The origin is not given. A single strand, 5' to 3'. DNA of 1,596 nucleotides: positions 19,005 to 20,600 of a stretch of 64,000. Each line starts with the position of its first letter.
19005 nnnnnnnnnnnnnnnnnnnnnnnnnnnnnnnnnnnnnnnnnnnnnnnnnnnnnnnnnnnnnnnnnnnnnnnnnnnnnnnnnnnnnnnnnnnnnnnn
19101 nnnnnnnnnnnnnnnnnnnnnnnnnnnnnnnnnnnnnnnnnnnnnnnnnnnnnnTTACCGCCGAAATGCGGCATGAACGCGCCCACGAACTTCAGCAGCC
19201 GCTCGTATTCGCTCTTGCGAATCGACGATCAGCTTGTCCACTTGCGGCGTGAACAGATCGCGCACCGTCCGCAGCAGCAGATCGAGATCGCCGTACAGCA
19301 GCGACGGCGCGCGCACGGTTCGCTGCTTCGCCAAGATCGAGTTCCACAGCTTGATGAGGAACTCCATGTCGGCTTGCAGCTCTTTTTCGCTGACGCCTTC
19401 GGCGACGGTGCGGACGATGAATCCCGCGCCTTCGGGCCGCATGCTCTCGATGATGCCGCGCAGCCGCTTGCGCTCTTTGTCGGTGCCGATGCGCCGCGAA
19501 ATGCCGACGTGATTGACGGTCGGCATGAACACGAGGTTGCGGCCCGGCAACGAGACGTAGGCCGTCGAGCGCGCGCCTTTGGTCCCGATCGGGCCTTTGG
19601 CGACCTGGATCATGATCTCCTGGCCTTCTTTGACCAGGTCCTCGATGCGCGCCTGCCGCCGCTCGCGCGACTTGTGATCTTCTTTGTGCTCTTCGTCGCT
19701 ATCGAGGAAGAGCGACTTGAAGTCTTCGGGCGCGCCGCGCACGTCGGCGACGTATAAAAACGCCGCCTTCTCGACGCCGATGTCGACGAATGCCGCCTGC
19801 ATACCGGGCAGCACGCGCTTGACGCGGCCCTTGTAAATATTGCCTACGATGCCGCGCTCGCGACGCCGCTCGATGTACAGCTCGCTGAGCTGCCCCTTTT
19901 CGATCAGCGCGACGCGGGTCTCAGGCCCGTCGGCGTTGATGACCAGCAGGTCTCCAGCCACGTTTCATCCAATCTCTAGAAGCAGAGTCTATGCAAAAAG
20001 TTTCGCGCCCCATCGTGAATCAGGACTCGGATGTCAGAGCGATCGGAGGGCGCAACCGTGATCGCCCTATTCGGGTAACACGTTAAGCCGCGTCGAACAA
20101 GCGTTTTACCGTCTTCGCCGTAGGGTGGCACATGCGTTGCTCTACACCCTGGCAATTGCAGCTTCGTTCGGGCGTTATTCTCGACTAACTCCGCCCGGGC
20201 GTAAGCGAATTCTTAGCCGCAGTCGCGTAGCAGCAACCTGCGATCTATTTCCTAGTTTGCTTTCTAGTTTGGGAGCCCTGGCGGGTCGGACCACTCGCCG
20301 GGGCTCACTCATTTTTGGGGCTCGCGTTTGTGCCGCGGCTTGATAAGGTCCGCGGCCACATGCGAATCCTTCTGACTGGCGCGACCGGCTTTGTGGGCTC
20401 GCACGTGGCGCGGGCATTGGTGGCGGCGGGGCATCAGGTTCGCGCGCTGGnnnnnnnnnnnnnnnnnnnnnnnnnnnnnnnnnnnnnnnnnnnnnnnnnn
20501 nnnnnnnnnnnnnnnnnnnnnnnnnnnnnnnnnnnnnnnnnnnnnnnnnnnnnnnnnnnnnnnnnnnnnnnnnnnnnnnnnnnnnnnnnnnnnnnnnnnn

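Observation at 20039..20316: Perfect sigma-54 promoter plus downstream hairpin/T-run: candidate sigma-54-dependent small RNA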

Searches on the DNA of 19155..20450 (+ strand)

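Call 4: search_rna_families(source=window, start=19900, end=20450, threshold=evalue, max_evalue=10, show_alignments=3)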
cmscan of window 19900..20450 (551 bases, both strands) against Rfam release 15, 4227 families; matches with E-value up to 10: 5.
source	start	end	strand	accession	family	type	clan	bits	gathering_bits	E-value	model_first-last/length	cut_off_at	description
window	20350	20413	+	RF01997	mir-969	Gene; miRNA;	-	18.1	61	1.1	1-86/86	no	mir-969 microRNA precursor family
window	20350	20413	-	RF01997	mir-969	Gene; miRNA;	-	17.7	61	1.5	1-86/86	no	mir-969 microRNA precursor family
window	20383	20448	-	RF00294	snoTBR17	Gene; snRNA; snoRNA; CD-box;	-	15.6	40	0.36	1-119/119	no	Small nucleolar RNA TBR17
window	20105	20176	-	RF02682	HDV-F-prausnitzii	Gene; ribozyme;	-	14.6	44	4.2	1-74/74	no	HDV ribozyme from F. prausnitzii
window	19932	19957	+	RF01133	sR3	Gene; snRNA; snoRNA; CD-box;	-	11.4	41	2.2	1-55/55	no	Small nucleolar RNA sR3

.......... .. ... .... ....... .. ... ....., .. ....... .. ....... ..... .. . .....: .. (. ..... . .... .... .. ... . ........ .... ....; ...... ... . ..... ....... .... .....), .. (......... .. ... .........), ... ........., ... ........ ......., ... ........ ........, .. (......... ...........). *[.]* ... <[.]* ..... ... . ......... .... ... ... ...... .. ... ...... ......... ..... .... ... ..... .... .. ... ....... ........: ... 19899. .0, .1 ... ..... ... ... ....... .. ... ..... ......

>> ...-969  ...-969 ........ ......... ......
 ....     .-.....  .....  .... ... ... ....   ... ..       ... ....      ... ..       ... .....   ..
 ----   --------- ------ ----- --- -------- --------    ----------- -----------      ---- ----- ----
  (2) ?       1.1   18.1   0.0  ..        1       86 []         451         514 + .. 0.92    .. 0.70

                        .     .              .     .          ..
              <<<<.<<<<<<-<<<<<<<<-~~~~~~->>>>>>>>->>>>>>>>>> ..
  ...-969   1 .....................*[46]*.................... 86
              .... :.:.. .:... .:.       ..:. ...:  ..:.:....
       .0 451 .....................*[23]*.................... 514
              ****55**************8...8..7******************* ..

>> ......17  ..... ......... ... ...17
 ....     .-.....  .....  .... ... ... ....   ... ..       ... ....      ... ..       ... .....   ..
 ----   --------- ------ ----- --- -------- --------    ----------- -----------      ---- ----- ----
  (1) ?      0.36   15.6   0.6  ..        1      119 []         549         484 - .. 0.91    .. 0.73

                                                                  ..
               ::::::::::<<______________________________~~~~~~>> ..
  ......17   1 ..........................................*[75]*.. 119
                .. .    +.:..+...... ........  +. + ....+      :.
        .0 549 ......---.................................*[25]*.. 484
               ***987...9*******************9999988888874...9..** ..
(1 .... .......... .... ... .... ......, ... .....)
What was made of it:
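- On Any Rfam 15 family: There are no matches in the region even at E up to 10 (call 4).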

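Call 54: build_rna_model(alignment_id=A5, structure=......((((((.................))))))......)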
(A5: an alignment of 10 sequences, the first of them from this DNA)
Model R1 built from alignment A5 (10 sequences, 41 columns); structure: as given.
model positions 40; base pairs 6; branch points 0; effective number of sequences 10; information 0.978 bits per position. Calibrated on 0.2 Mb of random sequence (short: E-values are rough).
structure used (alignment columns):
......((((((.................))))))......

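Call 55: search_with_rna_model(model_id=R1, sources=[window, L002, L003, L004, L005, L006, L007, L008, L009, L010, L011, L012, L013, L014, L015, L016, L017, L018, L019, L020, L021, L022, L023, L024, L025, L026, L027, L028, L029, L030, L031, L032, L033, L034, L035, L036, L037, L038, L039, L040, L041, L042, L043, L044, L045, L046, L047, L048, L049, L050, L051, L052, L053, L054, L055, L056, L057, L058, L059, L060, L061, L062, L063, L064, L065, L066, L067, L068, L069, L070, L071, L072, L073, L074, L075, L076, L077, L078, L079, L080, L081], max_evalue=1)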
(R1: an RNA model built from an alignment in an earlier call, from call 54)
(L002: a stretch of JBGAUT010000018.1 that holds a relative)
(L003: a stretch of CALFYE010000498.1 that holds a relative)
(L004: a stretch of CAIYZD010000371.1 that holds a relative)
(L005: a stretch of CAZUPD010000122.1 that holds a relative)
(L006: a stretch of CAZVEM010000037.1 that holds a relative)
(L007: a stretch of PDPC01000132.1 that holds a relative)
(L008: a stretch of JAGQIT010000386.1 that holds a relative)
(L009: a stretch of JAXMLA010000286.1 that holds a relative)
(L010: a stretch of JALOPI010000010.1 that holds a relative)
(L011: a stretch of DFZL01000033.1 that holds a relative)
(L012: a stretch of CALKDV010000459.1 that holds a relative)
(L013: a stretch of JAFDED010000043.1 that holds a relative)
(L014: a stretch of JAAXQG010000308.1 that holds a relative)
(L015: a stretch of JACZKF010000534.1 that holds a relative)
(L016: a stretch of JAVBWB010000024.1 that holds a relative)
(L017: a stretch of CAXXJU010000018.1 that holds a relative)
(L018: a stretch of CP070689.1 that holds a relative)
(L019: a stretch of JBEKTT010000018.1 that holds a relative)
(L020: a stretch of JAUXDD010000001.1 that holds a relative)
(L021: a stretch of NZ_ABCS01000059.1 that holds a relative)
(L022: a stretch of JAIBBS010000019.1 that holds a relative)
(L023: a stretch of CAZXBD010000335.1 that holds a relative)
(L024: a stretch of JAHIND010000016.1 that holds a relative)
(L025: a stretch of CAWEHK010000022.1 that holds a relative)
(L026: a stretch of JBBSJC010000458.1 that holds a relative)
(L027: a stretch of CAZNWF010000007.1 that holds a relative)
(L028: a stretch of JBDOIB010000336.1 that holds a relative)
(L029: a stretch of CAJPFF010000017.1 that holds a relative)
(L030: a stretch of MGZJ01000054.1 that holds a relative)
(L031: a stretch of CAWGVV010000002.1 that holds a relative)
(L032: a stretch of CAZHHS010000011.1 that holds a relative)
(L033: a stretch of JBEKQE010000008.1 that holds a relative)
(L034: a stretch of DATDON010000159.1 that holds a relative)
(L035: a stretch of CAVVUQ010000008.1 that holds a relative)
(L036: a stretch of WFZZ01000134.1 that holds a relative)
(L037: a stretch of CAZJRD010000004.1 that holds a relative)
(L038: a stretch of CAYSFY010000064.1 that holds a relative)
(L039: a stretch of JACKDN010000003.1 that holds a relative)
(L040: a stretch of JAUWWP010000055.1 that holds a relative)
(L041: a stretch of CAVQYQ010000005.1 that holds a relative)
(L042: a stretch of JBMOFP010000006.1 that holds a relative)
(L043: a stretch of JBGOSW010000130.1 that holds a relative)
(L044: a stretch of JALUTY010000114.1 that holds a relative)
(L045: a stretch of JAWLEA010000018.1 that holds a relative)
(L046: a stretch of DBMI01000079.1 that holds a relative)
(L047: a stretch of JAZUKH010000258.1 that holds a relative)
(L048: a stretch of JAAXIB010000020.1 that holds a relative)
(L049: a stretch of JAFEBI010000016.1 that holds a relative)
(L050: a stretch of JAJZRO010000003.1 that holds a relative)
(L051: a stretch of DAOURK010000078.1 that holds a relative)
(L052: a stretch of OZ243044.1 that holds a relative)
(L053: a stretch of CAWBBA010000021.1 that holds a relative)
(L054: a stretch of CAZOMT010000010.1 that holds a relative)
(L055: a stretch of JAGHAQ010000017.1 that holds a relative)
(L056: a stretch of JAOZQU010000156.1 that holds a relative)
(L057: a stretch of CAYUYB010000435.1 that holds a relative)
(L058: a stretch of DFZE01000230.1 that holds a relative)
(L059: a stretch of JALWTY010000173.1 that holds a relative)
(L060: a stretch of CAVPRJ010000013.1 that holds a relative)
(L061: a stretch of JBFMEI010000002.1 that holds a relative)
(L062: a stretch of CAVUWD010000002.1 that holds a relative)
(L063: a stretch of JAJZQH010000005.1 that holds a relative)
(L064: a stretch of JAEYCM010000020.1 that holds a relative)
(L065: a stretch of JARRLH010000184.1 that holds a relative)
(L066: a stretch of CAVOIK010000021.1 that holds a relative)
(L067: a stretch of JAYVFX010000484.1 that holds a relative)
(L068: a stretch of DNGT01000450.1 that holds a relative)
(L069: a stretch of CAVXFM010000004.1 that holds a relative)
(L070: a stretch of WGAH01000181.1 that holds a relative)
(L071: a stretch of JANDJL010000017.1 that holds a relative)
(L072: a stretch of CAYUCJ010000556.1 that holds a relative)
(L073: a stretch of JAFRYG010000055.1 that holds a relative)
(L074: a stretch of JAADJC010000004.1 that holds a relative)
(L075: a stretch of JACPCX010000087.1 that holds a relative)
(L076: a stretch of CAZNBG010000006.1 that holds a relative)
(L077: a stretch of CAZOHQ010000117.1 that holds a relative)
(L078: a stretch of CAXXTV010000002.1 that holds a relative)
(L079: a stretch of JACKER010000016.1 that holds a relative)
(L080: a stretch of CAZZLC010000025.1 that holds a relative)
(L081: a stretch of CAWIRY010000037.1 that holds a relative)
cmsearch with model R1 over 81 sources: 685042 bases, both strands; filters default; matches with E-value up to 1: 9.
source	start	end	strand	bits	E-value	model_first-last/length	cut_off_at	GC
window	20163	20202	+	51.8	2.2e-10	1-40/40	no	0.6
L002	3666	3705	-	39.5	3.9e-07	1-40/40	no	0.55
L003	3653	3688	-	33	2e-05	1-40/40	no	0.56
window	16689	16733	+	17.9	0.2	1-40/40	no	0.67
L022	3861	3888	+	17.4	0.26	1-40/40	no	0.89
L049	132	156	+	17.4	0.27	1-40/40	no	0.72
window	20164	20203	-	17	0.33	1-40/40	no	0.6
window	56012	56053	-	16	0.62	1-40/40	no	0.74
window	48083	48119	+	15.4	0.87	1-40/40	no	0.68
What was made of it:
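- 20168..20198 (+): Conserved stem-loop: a 7-bp GC stem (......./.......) closing a 17-nt C/U/A-rich loop, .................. The model R1 scores 51.8 bits at window 20163-20202 (call 55).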

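Call 56: search_with_rna_model(model_id=R1, sources=[L082, L083, L084, L085, L086, L087, L088, L089, L090, L091, L092, L093, L094, L095, L096, L097, L098, L099, L100, L101, L102, L103, L104, L105, L106, L107, L108, L109, L110, L111, L112, L113, L114, L115, L116, L117, L118, L119, L120, L121, L122, L123, L124, L125, L126, L127, L128, L129, L130, L131, L132, L133, L134, L135, L136, L137, L138, L139, L140, L141, L142, L143, L144, L145, L146, L147, L148, L149, L150, L151, L152, L153, L154, L155, L156, L157, L158, L159, L160, L161, L162, L163, L164, L165, L166, L167, L168, L169], max_evalue=1)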
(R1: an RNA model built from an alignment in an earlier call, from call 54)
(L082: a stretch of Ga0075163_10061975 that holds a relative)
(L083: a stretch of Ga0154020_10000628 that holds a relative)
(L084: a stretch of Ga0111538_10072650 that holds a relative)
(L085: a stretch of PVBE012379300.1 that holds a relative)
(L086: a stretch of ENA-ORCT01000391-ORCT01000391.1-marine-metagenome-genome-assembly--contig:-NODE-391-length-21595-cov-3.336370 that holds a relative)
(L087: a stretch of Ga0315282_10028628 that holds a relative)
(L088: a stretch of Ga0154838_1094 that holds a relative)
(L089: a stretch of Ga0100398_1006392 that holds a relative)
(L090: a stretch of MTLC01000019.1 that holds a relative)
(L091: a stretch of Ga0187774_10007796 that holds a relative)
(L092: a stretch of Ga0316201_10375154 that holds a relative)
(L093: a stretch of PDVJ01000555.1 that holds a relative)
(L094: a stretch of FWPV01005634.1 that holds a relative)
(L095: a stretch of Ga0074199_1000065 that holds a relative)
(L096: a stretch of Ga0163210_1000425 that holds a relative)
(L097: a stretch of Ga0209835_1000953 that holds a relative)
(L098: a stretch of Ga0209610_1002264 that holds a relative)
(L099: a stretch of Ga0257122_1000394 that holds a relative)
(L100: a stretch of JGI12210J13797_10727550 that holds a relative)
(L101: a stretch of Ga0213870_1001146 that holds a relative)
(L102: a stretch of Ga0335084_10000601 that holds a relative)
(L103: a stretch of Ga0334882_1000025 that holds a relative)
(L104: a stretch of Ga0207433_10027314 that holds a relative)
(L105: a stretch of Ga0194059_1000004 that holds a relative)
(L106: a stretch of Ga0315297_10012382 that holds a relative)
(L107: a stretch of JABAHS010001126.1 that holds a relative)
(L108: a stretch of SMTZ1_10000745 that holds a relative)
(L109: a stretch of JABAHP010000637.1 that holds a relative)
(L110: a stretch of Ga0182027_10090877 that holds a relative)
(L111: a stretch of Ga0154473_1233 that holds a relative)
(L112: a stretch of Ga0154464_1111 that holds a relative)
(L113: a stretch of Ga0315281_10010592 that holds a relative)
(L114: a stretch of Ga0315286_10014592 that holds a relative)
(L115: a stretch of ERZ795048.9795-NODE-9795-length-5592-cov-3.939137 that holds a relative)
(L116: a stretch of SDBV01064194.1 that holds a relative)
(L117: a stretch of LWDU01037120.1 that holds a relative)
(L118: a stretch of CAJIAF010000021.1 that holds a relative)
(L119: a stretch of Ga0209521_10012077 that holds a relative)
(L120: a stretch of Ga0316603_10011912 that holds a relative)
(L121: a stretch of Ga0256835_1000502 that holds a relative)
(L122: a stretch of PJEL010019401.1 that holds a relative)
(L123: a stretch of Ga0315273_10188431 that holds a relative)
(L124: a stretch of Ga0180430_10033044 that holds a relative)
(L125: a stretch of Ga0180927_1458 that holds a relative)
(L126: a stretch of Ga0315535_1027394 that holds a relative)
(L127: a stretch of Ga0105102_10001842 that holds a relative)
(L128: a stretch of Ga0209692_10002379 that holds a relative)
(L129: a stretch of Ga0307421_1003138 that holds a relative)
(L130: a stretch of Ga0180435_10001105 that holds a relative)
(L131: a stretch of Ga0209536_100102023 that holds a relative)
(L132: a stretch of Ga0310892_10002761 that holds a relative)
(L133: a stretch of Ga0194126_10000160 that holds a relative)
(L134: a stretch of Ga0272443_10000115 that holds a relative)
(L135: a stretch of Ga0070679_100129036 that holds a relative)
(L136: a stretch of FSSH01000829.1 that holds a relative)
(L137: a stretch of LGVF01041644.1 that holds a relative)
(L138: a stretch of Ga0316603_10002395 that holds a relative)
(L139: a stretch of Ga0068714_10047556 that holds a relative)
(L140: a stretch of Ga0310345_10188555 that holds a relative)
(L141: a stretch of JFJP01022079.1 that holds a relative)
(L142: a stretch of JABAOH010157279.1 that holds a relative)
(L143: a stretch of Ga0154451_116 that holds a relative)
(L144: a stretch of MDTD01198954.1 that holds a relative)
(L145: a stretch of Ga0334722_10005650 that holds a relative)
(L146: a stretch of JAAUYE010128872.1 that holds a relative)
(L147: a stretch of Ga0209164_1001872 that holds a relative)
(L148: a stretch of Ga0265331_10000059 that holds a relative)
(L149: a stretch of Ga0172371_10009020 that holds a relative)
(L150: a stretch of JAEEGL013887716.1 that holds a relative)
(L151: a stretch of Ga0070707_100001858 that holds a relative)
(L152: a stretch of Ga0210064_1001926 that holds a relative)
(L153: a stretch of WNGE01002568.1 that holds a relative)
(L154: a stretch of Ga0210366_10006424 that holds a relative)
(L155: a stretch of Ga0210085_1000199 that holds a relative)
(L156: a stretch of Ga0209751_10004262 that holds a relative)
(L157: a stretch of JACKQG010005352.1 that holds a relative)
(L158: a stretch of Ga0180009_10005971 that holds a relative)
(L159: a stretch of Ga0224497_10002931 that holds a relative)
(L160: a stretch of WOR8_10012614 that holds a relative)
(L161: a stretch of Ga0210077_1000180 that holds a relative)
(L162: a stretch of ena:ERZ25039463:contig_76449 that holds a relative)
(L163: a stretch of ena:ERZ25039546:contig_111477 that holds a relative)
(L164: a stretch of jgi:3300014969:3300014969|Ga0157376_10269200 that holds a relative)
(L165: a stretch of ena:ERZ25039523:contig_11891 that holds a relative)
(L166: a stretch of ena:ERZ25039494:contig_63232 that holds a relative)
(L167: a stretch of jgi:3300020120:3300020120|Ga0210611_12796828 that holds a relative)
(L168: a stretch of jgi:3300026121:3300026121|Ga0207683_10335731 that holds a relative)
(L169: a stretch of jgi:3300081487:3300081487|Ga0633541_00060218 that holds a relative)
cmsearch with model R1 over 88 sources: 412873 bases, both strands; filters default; matches with E-value up to 1: 12.
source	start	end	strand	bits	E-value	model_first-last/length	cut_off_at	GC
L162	2752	2791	-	53.9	3.8e-11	1-40/40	no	0.68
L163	81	120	-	53.4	4.9e-11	1-40/40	no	0.62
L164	269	308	-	51.6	1.5e-10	1-40/40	no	0.68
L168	547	586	-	48.6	9e-10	1-40/40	no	0.65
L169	2677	2716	-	42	5.2e-08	1-40/40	no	0.6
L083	2170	2206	-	36.3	1.6e-06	1-40/40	no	0.59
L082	51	87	-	35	3.6e-06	1-40/40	no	0.57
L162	3859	3894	+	19.4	0.047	1-40/40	no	0.75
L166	3033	3074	+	17.5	0.15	1-40/40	no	0.69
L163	80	119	+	17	0.2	1-40/40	no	0.62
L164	268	307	+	16.3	0.32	1-40/40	no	0.68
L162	2751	2790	+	15.7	0.45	1-40/40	no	0.68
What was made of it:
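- The core stem-loop model finds only 10 of the 17 loci (calls 55, 56).
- Tried and rejected: There is no paralogue in the window, and L007, L084, L099, L165 and L166 were not detected (calls 55, 56).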

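Call 78: search_rna_families(sources=[L002, L003, L007, L082, L083, L084, L099, L162, L164, L165, L166, L168, L169, L170], threshold=gathering)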
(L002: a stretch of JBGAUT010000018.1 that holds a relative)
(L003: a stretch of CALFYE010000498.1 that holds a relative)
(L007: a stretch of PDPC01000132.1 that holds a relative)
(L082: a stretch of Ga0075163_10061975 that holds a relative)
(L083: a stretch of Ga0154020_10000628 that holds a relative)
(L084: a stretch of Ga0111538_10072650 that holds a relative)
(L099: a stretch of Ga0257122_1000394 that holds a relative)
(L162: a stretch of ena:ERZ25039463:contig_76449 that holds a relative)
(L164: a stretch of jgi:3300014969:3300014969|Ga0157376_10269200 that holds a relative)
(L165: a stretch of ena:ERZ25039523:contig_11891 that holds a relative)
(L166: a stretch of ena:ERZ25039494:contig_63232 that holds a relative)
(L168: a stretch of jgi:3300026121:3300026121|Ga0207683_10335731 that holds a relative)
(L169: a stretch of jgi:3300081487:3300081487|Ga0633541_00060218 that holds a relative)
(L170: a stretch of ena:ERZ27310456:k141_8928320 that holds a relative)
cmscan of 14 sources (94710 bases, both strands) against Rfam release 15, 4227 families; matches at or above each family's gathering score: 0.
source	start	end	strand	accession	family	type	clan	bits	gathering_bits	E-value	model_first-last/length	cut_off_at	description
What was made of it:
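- On Any Rfam 15 family: There are none in 14 related loci at the gathering thresholds (call 78).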
